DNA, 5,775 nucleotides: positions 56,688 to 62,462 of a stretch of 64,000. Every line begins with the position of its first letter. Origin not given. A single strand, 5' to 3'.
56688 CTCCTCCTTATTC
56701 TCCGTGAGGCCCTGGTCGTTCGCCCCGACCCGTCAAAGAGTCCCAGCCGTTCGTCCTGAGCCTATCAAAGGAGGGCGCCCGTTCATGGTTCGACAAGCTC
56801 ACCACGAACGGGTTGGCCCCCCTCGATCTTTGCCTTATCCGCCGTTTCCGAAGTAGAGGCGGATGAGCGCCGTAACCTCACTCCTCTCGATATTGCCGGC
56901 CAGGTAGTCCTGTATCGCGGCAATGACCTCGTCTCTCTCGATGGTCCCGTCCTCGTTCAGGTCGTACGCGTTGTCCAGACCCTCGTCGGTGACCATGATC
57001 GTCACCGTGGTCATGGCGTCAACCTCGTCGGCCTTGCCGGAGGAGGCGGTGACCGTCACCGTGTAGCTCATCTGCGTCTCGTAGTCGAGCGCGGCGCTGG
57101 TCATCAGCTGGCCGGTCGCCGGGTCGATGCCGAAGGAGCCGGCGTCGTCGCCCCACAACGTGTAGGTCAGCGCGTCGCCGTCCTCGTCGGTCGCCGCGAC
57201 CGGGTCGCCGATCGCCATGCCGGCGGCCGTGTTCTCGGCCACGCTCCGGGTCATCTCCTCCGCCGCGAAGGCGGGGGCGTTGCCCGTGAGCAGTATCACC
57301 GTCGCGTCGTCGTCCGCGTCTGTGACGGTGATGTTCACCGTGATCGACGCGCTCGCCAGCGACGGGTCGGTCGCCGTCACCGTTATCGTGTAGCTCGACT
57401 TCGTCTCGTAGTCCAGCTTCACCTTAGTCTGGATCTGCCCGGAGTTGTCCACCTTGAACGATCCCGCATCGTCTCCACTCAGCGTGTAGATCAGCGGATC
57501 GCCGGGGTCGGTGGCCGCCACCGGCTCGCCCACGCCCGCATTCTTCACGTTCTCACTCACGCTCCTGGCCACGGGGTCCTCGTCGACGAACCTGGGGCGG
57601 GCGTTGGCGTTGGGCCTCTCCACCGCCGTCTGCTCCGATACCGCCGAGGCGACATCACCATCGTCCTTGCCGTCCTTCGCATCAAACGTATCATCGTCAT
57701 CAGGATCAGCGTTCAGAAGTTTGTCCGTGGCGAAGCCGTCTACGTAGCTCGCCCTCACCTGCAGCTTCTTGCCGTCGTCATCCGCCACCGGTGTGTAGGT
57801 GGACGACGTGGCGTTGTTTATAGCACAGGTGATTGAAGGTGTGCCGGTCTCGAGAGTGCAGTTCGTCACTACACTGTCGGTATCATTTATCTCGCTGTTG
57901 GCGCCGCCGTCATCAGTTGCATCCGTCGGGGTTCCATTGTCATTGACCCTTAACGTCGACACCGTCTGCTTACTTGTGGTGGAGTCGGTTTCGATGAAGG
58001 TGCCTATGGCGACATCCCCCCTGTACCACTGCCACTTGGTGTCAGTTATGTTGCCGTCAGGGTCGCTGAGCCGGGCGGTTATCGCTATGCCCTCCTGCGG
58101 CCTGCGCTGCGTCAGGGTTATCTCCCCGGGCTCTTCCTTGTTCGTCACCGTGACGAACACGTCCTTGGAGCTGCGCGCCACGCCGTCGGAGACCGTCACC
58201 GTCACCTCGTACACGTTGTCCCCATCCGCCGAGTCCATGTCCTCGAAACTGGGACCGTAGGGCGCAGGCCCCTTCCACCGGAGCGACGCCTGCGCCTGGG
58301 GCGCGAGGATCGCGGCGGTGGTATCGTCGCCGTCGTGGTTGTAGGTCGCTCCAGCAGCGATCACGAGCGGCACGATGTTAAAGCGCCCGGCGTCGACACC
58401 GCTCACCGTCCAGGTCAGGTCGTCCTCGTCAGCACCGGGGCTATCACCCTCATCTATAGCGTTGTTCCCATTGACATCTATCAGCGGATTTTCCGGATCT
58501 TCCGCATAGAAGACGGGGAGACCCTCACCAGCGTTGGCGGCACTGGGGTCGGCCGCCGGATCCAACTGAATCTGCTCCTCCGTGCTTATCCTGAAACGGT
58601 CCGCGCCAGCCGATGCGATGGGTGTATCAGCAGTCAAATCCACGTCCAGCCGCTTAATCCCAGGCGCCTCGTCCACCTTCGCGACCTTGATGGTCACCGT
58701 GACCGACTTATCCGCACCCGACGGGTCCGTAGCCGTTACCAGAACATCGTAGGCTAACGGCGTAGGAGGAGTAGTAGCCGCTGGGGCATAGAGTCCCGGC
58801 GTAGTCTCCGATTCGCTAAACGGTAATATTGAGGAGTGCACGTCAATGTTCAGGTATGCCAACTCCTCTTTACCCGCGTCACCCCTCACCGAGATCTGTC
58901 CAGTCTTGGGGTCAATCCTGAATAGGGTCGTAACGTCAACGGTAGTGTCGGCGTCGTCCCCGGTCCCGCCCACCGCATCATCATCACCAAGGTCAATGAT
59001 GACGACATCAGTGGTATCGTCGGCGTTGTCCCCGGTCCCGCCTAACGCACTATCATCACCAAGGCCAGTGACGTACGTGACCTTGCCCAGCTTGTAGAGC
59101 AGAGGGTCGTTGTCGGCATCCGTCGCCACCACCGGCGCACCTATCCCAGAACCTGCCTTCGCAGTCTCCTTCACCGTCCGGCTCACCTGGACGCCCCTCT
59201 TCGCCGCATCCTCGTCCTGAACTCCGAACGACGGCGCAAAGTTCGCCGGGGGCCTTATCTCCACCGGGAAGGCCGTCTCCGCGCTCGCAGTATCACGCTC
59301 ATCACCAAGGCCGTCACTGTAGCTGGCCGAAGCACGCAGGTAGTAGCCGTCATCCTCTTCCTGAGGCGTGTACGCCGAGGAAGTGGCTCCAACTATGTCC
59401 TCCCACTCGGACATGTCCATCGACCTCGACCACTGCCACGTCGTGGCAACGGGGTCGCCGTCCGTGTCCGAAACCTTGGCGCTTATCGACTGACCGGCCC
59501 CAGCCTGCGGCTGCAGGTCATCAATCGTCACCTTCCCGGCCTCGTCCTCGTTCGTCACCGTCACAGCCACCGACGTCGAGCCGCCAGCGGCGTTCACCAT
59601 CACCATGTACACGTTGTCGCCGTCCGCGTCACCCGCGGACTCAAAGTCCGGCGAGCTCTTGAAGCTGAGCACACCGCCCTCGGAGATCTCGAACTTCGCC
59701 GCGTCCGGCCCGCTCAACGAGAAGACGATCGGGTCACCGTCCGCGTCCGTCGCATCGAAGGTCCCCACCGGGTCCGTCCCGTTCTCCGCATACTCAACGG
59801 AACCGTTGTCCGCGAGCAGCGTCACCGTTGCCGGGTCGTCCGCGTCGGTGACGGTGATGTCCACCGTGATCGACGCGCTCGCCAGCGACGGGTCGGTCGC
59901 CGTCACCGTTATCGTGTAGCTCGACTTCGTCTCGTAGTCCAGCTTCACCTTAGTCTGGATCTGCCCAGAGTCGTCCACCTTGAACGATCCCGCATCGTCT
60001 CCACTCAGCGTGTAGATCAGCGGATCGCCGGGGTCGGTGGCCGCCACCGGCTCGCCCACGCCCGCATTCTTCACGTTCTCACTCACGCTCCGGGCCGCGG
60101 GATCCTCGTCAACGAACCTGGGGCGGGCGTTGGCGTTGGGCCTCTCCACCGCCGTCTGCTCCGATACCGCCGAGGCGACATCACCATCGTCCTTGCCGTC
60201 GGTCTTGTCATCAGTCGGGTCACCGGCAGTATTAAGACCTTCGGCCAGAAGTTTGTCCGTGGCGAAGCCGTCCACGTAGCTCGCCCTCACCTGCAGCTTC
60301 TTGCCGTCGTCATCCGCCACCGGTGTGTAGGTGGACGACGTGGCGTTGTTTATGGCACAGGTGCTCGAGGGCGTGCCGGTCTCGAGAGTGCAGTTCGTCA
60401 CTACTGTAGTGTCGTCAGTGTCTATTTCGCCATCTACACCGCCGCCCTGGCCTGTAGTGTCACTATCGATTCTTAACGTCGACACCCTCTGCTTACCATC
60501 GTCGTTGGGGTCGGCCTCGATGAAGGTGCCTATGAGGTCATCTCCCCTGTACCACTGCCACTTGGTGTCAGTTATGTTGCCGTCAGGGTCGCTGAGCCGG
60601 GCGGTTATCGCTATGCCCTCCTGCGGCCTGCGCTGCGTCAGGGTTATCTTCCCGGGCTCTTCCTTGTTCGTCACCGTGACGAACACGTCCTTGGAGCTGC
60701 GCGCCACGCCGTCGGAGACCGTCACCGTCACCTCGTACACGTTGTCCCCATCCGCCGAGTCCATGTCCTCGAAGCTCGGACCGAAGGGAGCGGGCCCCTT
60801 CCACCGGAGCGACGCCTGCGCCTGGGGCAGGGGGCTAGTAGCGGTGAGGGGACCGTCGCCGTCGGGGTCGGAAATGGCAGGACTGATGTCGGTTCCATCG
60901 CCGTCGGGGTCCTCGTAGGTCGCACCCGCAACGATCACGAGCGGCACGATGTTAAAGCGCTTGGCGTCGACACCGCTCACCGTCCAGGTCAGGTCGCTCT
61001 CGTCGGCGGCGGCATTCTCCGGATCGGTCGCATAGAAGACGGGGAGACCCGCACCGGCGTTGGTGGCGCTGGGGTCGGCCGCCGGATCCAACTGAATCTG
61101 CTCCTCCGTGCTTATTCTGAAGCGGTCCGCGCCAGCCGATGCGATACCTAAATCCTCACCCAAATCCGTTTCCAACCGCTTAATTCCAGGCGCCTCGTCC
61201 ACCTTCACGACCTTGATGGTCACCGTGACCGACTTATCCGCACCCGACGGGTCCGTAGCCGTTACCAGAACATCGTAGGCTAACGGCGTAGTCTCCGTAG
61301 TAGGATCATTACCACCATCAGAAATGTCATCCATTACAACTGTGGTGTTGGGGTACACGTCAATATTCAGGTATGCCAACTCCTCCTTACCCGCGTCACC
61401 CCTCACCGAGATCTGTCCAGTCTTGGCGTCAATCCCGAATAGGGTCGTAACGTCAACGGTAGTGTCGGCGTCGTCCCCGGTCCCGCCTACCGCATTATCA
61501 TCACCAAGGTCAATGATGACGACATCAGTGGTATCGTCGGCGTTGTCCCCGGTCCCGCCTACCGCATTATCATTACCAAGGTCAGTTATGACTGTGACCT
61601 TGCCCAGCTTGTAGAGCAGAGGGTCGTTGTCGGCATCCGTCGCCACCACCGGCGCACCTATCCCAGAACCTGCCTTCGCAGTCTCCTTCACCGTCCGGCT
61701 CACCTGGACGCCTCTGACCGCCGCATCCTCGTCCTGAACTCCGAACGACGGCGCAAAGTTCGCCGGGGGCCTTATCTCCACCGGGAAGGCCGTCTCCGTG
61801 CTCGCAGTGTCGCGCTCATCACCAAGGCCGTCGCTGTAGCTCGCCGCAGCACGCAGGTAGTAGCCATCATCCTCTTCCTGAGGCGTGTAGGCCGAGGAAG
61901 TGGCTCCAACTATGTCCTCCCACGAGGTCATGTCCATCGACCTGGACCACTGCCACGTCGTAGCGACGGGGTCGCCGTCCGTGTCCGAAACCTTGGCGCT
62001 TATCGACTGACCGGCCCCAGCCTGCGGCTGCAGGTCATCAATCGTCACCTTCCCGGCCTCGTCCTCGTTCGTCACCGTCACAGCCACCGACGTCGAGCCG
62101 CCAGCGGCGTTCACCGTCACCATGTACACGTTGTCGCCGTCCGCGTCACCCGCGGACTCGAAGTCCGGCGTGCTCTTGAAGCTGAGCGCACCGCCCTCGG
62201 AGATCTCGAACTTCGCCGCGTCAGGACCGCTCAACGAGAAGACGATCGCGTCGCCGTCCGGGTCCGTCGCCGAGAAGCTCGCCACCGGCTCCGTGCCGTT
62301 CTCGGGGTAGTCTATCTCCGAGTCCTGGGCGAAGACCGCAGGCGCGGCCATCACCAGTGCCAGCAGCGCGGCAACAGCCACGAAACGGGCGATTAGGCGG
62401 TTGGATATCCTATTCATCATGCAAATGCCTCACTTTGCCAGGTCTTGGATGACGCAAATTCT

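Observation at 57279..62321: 2.5 kb intragenic tandem duplication with long identical tracts interrupted by discrete hypervariable patches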

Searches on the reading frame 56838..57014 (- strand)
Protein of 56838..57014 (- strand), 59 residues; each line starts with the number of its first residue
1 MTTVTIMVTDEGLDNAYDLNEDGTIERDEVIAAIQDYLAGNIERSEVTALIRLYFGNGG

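Call 33: search_protein_families(library=pfam, proteins=[window:56838-57014:-], max_evalue=10)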
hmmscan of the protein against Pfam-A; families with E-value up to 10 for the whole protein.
seq(59 aa): 5 families
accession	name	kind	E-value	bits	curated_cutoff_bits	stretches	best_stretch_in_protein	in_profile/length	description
PF13405.12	EF-hand_6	-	0.00035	20.5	25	1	15-35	7-27/30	EF-hand domain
PF00036.39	EF-hand_1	-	0.0017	18.2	25.4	1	16-35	8-27/29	EF hand domain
PF13499.12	EF-hand_7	-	0.0035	18.1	30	1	16-52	10-47/67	EF-hand domain pair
PF13202.12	EF-hand_5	-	0.0056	16.6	25.9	1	15-29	6-20/25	EF hand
PF13151.12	DUF3990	-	0.21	11.7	32.2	1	15-53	95-132/152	Protein of unknown function (DUF3990)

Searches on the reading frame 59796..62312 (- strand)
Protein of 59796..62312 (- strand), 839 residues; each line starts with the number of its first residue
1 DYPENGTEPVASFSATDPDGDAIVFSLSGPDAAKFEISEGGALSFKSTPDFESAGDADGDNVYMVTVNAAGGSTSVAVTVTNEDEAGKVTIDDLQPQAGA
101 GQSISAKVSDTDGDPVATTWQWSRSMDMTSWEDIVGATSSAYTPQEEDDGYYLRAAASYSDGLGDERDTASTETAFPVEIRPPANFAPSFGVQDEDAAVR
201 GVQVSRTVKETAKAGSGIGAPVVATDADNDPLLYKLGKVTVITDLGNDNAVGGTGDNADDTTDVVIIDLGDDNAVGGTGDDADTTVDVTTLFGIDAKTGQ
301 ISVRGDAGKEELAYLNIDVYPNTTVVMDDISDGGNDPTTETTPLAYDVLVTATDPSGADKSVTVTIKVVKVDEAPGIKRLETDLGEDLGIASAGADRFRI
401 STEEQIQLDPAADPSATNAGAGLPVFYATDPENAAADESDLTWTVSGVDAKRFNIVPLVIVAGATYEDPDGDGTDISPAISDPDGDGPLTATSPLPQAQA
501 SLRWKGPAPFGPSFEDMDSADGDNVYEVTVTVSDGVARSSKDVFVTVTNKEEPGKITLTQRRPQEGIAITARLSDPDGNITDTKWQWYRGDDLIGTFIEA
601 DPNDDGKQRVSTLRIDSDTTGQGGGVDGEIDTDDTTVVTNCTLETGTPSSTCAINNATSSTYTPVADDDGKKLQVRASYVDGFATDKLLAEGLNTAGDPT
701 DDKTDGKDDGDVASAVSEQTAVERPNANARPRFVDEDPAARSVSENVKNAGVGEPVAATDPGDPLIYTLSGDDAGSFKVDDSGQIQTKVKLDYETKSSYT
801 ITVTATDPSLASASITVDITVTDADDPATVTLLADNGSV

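Call 54: predict_structure(alignment_id=A1)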
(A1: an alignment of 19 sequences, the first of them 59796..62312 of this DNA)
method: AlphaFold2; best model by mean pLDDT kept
length: 839 residues; sequences in the alignment: 19
mean_pLDDT: 67.5   pTM: 0.36
mean pLDDT of the five models: 67.5, 66.5, 65.2, 64.8, 62.9
residues with pLDDT >= 90: 68; 70-90: 401; 50-70: 164; < 50: 206
segments of 3 or more residues with pLDDT < 50: 53-55, 182-184, 193-202, 242-284, 323-342, 394-397, 466-469, 471-483, 487-495, 515-522, 596-638, 642-648, 686-706, 726-728, 835-839
pLDDT, mean of each block of 10 residues (from residue 1): 74 72 81 87 81 53 83 80 73 73 83 77 91 91 87 90 73 85 58 41 70 82 76 75 40 31 28 32 55 86 78 68 39 39 69 81 78 78 58 52 54 58 76 56 80 74 49 41 44 54 66 50 70 82 71 76 83 79 85 56 37 35 29 40 48 82 86 85 51 36 49 83 63 81 86 87 83 91 90 84 85 90 66 52
secondary structure, 60 per line:
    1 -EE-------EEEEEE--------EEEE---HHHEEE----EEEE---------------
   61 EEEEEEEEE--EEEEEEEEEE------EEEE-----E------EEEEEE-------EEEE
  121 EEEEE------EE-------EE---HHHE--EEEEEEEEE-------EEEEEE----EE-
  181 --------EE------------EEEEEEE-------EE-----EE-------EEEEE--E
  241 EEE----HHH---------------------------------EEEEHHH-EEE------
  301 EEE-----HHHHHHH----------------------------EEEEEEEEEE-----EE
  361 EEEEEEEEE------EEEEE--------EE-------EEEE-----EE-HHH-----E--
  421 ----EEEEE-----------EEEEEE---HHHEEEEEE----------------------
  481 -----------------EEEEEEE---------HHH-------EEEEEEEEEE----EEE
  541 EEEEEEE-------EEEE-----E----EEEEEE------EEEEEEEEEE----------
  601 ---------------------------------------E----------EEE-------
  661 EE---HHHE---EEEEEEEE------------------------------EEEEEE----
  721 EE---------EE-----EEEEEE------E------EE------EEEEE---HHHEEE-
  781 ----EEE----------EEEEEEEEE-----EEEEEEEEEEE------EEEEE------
elements in order (helices of 4 or more, strands of 3 or more residues): E11-16 E25-28 E35-37 E42-45 E61-69 E72-81 E88-91 E104-109 E117-125 E152-160 E168-173 E203-209 E233-237 E240-243 E284-287 E292-294 E301-303 H309-315 E344-353 E359-369 E376-380 E398-401 E425-429 E441-446 E453-458 E498-504 E524-533 E538-547 E555-558 E569-574 E581-590 E651-653 E673-680 E711-716 E739-744 E766-770 E777-779 E785-787 E798-806 E812-822 E829-833

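Call 64: fold_search(model_id=the predicted structure, library=pdb)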
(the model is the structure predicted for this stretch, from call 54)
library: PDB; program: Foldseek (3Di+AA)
matches with E <= 10: 1677; with E <= 0.001: 455
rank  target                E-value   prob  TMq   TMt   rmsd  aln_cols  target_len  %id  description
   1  6e6b_B                2.1e-21  1.00  0.18  0.22  59.3       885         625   12  Crystal structure of the Protocadherin GammaB4 extracellular domain (released 2019-04-10)
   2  6vg1_A                8.2e-21  1.00  0.17  0.21  60.4       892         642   13  xenopus protocadherin 8.1 EC1-6 (released 2020-03-11)
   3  6e6b_A                1.2e-20  1.00  0.18  0.22  60.3       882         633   12  Crystal structure of the Protocadherin GammaB4 extracellular domain (released 2019-04-10)
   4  6vg4_A                2.0e-19  1.00  0.19  0.23  56.2       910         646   12  Human protocadherin 10 ectodomain (released 2020-03-11)
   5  6vg1_B                5.2e-19  1.00  0.17  0.20  60.9       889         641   13  xenopus protocadherin 8.1 EC1-6 (released 2020-03-11)
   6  5t9t_B                8.4e-18  1.00  0.15  0.21  55.8       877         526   12  Protocadherin Gamma B2 extracellular cadherin domains 1-5 (released 2016-10-19)
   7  5t9t_A                9.4e-18  1.00  0.15  0.21  55.0       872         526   11  Protocadherin Gamma B2 extracellular cadherin domains 1-5 (released 2016-10-19)
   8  5dzv_B                5.6e-16  1.00  0.15  0.21  55.4       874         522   11  Protocadherin alpha 7 extracellular cadherin domains 1-5 (released 2016-05-04)
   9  7sz8_B                9.9e-16  1.00  0.18  0.29  29.6       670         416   14  Crystal structure of human CELSR1 EC4-7 (released 2022-12-14)
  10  7stz_C                1.2e-15  1.00  0.16  0.23  40.5       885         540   12  Crystal Structure of Human E-cadherin EC1-5 bound by mouse monoclonal antibody Fab mAb-1_19A11 (released 2022-01-26)
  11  5szn_A                1.4e-15  1.00  0.15  0.21  52.7       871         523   11  Protocadherin gamma A9 extracellular cadherin domains 1-5 (released 2016-10-19)
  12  5iry_A                1.4e-15  1.00  0.15  0.21  29.7       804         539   12  Crystal structure of human Desmocollin-1 ectodomain (released 2016-06-22)
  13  7sz8_A                5.2e-15  1.00  0.17  0.27  28.4       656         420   15  Crystal structure of human CELSR1 EC4-7 (released 2022-12-14)
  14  5dzv_A                7.4e-15  1.00  0.15  0.22  54.6       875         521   10  Protocadherin alpha 7 extracellular cadherin domains 1-5 (released 2016-05-04)
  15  1l3w                  7.4e-15  1.00  0.16  0.22  32.5       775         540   12  C-cadherin Ectodomain (released 2002-04-26)
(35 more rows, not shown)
